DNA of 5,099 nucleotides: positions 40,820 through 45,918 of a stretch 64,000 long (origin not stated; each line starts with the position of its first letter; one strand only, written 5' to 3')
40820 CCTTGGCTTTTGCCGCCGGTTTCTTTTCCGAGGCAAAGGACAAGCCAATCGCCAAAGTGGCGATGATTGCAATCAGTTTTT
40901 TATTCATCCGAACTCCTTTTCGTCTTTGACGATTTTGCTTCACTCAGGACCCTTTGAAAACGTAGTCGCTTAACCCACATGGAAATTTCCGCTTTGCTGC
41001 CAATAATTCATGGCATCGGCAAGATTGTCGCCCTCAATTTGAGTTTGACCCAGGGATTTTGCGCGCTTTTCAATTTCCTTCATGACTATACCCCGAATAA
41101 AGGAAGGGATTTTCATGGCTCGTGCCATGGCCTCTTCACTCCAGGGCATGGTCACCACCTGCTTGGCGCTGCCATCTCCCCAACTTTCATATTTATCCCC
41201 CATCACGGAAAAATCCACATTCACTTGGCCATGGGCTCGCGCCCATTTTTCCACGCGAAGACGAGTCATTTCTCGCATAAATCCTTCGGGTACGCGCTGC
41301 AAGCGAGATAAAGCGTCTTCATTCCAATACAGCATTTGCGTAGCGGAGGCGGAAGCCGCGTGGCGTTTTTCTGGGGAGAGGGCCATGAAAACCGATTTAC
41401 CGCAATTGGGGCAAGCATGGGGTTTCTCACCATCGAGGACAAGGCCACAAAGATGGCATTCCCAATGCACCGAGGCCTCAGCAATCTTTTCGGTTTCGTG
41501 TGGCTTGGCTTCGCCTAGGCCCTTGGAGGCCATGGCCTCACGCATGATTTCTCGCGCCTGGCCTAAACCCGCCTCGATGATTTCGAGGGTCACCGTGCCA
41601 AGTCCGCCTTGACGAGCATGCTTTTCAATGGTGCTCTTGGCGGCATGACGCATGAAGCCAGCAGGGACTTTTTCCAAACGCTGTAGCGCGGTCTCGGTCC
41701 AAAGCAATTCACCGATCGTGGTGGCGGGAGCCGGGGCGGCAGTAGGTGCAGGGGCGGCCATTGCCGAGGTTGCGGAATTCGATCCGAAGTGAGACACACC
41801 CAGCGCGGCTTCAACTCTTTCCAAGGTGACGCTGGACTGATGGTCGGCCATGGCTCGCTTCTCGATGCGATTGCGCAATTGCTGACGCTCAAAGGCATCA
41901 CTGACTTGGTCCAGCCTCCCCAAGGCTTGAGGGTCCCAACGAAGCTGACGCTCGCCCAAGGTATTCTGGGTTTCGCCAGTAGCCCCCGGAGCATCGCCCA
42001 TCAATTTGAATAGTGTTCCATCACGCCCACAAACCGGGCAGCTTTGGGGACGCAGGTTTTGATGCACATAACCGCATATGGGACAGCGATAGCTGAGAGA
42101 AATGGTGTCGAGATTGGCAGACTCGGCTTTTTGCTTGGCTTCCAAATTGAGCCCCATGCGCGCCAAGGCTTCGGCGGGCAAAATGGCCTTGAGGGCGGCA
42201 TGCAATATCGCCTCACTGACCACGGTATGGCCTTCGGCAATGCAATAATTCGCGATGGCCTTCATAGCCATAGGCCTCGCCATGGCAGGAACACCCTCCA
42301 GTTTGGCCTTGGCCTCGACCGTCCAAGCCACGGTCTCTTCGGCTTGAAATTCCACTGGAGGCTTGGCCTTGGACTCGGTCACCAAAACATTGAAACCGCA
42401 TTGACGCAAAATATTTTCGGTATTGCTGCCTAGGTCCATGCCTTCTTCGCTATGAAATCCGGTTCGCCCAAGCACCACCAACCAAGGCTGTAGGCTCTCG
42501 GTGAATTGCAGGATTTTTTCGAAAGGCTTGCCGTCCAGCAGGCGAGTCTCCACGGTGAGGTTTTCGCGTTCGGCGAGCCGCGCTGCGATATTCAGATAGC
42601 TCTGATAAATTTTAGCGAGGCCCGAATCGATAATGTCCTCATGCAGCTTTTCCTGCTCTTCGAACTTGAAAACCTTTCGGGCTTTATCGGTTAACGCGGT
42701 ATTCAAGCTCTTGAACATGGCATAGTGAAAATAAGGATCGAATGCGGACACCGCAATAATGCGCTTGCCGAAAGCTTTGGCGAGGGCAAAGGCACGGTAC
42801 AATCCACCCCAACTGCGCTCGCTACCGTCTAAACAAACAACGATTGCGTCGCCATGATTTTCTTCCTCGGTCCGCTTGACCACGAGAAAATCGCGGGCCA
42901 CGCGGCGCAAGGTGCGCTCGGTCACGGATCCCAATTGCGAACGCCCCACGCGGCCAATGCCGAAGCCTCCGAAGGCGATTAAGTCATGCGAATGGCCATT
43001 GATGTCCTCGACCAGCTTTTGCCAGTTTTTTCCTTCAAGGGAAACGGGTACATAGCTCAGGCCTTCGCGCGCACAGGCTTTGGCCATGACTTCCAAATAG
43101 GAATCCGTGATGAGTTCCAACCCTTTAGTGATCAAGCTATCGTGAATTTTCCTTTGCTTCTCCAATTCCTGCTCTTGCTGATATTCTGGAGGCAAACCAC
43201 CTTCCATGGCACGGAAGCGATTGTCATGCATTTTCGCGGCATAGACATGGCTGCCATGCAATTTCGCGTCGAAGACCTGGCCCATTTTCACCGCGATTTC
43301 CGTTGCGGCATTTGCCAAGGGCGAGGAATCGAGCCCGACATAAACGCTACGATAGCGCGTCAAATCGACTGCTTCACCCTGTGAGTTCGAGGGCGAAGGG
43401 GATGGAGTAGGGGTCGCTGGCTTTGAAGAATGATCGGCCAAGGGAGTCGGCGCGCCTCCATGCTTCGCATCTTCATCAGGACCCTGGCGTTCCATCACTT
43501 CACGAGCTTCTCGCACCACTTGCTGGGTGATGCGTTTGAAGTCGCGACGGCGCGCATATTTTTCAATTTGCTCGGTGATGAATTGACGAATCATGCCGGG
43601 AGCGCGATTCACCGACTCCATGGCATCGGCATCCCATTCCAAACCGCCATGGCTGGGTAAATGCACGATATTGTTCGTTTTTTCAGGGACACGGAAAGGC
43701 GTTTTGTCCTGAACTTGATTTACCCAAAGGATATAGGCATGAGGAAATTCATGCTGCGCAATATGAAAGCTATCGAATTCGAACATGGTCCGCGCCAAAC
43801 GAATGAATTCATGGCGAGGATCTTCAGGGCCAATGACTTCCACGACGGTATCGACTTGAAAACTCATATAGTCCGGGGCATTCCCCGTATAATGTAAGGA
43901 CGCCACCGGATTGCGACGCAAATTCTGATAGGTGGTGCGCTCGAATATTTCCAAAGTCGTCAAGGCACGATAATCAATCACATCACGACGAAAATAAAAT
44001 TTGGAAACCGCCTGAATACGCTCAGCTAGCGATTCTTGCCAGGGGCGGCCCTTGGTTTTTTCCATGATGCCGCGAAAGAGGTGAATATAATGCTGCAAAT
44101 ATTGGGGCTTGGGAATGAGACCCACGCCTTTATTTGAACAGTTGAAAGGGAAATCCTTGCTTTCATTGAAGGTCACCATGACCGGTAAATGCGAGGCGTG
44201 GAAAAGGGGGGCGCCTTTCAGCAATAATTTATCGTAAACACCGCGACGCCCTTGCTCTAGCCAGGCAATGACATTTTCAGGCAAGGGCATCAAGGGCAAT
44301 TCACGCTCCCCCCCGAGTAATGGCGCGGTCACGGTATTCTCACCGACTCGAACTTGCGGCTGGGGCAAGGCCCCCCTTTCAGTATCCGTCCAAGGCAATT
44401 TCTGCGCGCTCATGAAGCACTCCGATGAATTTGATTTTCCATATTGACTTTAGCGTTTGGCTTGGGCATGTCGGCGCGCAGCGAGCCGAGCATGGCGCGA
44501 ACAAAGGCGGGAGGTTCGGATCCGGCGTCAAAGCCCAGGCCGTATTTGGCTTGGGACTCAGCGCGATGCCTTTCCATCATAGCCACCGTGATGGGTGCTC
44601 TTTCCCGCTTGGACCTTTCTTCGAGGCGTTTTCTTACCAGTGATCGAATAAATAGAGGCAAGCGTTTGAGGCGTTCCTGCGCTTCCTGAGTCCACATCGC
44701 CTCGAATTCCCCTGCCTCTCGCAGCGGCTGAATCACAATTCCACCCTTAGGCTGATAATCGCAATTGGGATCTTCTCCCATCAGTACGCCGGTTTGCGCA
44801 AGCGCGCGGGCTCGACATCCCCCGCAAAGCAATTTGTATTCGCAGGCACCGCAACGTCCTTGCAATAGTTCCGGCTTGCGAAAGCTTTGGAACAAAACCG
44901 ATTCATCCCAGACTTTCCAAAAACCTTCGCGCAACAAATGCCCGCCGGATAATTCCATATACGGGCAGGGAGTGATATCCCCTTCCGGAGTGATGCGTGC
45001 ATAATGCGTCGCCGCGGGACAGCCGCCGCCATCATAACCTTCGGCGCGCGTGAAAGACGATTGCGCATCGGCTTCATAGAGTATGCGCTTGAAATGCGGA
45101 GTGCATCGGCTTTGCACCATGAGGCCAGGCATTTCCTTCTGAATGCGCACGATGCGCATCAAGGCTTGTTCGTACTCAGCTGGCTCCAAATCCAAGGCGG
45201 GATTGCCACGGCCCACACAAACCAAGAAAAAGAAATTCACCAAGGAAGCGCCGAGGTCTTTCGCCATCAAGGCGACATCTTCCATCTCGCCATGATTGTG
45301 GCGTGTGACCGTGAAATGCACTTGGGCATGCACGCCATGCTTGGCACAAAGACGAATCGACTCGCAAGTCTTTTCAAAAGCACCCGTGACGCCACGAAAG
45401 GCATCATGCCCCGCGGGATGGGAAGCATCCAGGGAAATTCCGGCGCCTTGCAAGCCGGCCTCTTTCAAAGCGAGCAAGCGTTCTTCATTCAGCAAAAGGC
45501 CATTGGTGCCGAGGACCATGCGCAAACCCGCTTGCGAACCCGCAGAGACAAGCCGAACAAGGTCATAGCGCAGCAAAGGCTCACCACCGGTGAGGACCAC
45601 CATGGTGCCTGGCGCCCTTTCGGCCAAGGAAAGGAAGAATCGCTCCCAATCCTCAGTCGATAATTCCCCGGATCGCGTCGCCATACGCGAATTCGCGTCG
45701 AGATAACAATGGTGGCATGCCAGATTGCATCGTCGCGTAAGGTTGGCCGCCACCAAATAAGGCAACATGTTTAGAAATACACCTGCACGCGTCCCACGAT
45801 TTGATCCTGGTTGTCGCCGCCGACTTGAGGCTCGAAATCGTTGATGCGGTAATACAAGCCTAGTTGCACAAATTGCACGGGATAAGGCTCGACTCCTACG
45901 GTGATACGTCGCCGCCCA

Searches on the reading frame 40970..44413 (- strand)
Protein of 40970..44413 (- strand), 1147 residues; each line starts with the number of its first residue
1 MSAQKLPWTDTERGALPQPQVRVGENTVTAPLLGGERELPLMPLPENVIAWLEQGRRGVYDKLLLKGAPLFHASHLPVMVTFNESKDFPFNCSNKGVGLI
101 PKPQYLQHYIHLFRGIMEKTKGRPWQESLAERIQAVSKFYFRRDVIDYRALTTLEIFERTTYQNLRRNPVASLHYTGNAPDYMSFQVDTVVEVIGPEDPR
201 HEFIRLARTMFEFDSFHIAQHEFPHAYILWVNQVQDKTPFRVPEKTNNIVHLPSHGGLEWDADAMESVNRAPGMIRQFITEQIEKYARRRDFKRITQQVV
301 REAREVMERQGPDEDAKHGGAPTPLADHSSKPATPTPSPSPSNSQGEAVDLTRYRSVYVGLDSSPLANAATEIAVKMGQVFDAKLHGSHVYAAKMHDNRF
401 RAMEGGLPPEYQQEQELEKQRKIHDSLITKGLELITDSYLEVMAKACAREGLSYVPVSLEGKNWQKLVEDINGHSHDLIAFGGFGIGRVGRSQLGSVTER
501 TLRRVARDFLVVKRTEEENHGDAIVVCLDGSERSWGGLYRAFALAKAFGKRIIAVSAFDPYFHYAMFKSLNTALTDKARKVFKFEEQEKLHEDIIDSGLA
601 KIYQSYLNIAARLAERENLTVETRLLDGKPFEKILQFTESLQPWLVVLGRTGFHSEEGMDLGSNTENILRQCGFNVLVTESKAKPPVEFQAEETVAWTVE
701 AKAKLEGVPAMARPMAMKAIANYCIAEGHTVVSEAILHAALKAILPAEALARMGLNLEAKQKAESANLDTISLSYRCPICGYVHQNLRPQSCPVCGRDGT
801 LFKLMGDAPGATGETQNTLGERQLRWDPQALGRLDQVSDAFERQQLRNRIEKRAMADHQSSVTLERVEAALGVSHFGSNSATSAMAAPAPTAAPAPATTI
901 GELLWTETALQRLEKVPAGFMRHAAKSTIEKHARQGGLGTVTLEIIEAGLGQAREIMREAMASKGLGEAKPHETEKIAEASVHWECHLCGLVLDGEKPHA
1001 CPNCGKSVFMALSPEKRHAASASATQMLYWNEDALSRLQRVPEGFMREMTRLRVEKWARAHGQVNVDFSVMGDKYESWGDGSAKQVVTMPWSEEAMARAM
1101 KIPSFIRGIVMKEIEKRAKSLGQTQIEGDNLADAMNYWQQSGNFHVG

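Call 6: search_protein_families(library=pfam, proteins=[window:40970-44413:-], max_evalue=0.01)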
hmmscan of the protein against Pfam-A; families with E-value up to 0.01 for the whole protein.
window:40970-44413:- (1147 aa): 5 families
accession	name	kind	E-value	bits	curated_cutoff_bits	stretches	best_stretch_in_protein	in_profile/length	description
PF08369.16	PCP_red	-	6.7e-52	173.7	32.5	6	905-948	1-43/45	Proto-chlorophyllide reductase 57 kD subunit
PF00582.32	Usp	-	2.4e-30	106.4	24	2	524-679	5-140/141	Universal stress protein family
PF21349.2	RUBY_RBDX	-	1e-09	38.1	26.5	1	775-802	1-29/30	Rubrerythrin, rubredoxin-like domain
PF23458.2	DUF7130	-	2.1e-08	34.4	35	1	971-1006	41-78/89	Domain of unknown function (DUF7130)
PF23455.1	DUF7129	-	7.4e-05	22.8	30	0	983-1008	11-37/45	Domain of unknown function (DUF7129)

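Call 7: search_protein_families(library=ncbifam, proteins=[window:40970-44413:-], max_evalue=0.001)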
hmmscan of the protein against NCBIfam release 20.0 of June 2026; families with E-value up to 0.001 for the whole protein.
window:40970-44413:- (1147 aa): 7 families
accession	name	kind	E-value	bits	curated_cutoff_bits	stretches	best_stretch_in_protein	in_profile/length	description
NF002789.0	PRK02910.1-3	equivalog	5.2e-34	118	509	5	879-948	460-528/535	ferredoxin:protochlorophyllide reductase (ATP-dependent) subunit B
TIGR01278.1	DPOR_BchB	equivalog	3.7e-31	108.5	490.35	3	883-948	442-506/512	ferredoxin:protochlorophyllide reductase (ATP-dependent) subunit B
NF002790.0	PRK02910.1-4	equivalog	1.3e-16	60.4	912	1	1085-1139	475-529/530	ferredoxin:protochlorophyllide reductase (ATP-dependent) subunit B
NF045720.1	rubredox_RCKP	subfamily_domain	4.9e-08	32.4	45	0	984-1007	4-28/34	RCKP-type rubredoxin-like domain-containing protein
NF045767.1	RuberyRbr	equivalog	2.3e-07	31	200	0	772-806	156-191/194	rubrerythrin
NF045783.1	Nigrythrn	equivalog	1.2e-06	28.8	340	1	759-803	159-200/202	nigerythrin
NF033497.1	rubre_like_arch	subfamily_domain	4e-05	23.2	32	0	775-801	1-26/34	rubrerythrin-like domain-containing protein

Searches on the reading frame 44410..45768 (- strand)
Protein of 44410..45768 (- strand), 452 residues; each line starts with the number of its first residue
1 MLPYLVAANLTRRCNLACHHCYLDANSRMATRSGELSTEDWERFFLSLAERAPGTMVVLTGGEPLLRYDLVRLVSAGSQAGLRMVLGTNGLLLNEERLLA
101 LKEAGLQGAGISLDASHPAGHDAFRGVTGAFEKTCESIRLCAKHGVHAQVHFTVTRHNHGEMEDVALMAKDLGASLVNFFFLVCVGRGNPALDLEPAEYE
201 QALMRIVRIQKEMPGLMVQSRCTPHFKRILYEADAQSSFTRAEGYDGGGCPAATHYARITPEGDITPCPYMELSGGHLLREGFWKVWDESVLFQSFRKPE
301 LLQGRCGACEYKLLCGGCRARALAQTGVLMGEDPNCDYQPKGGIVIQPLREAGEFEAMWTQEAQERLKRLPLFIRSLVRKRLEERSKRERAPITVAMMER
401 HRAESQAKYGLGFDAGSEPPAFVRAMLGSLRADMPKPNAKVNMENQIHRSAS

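Call 4: search_protein_families(library=pfam, proteins=[window:44410-45768:-], max_evalue=1)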
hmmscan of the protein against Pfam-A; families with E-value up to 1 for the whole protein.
window:44410-45768:- (452 aa): 6 families
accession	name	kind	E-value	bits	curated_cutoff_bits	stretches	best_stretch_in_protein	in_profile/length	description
PF04055.27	Radical_SAM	-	2.9e-24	86.5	29.5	1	9-166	2-163/166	Radical SAM superfamily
PF08369.16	PCP_red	-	2.9e-07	30.9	32.5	1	359-400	1-43/45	Proto-chlorophyllide reductase 57 kD subunit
PF13186.11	SPASM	-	7.4e-06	26.6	21.5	1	250-309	1-66/67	Iron-sulfur cluster-binding domain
PF13353.11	Fer4_12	-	0.00029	21.6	22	1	12-90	13-91/137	4Fe-4S single cluster domain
PF04909.20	Amidohydro_2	-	0.081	13.1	26.4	1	99-166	100-166/289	Amidohydrolase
PF04115.18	Ureidogly_lyase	-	0.17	12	23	1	386-407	61-82/162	Ureidoglycolate lyase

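Call 5: search_protein_families(library=ncbifam, proteins=[window:44410-45768:-], max_evalue=1)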
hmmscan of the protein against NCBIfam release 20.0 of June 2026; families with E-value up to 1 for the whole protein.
window:44410-45768:- (452 aa): 83 families (the best 25 are shown)
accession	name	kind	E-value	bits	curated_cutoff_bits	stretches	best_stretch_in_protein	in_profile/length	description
TIGR04545.1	rSAM_ahbD_hemeb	equivalog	1.5e-82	277.8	500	1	5-340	1-339/339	heme b synthase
TIGR04055.1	rSAM_NirJ2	equivalog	4.7e-76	256.4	500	1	5-339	1-325/326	putative heme d1 biosynthesis radical SAM protein NirJ2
TIGR04053.2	TIGR04053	equivalog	2.2e-72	244.3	395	2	3-236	7-239/366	TIGR04053 family radical SAM/SPASM domain-containing protein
TIGR04347.1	pseudo_SAM_Halo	equivalog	1.2e-53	182.7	525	1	6-338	40-385/390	TIGR04347 family pseudo-SAM/SPASM protein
TIGR04303.1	GeoRSP_rSAM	equivalog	7.9e-47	160.4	400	1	9-336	10-324/325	GeoRSP system radical SAM/SPASM protein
TIGR04051.1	rSAM_NirJ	equivalog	9.4e-47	159.7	515.45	2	6-191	4-185/354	heme d1 biosynthesis radical SAM protein NirJ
TIGR04546.1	rSAM_ahbC_deAc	equivalog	2.2e-45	155.1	650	2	6-194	41-227/390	12,18-didecarboxysiroheme deacetylase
TIGR04054.1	rSAM_NirJ1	equivalog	3.7e-45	154.2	650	2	5-201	37-231/387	putative heme d1 biosynthesis radical SAM protein NirJ1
TIGR02109.1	PQQ_syn_pqqE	equivalog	1.1e-37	129.9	381.35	1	3-347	6-341/358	pyrroloquinoline quinone biosynthesis protein PqqE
NF050035.1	rSAM_WgK_link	exception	2e-37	129.1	650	2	3-191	8-193/367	radical SAM/SPASM peptide maturase WgkB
TIGR04250.1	SCM_rSAM_ScmE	equivalog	4.9e-34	117.8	400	1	6-329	5-338/358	SynChlorMet cassette radical SAM/SPASM protein ScmE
TIGR04133.1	rSAM_w_lipo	hypoth_equivalog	1.3e-31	109.8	425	1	10-318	30-330/350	TIGR04133 family radical SAM/SPASM protein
TIGR04251.1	SCM_rSAM_ScmF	equivalog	1.4e-31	110.2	400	1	9-334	9-337/353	SynChlorMet cassette radical SAM/SPASM protein ScmF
TIGR03962.1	mycofact_rSAM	equivalog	5.9e-30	104.6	265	2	6-191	14-194/339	mycofactocin radical SAM maturase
NF045574.1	sacti_mat_StsB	exception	1.6e-26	93.2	625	1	10-362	102-439/466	StsB family radical SAM/SPASM domain sactipeptide maturase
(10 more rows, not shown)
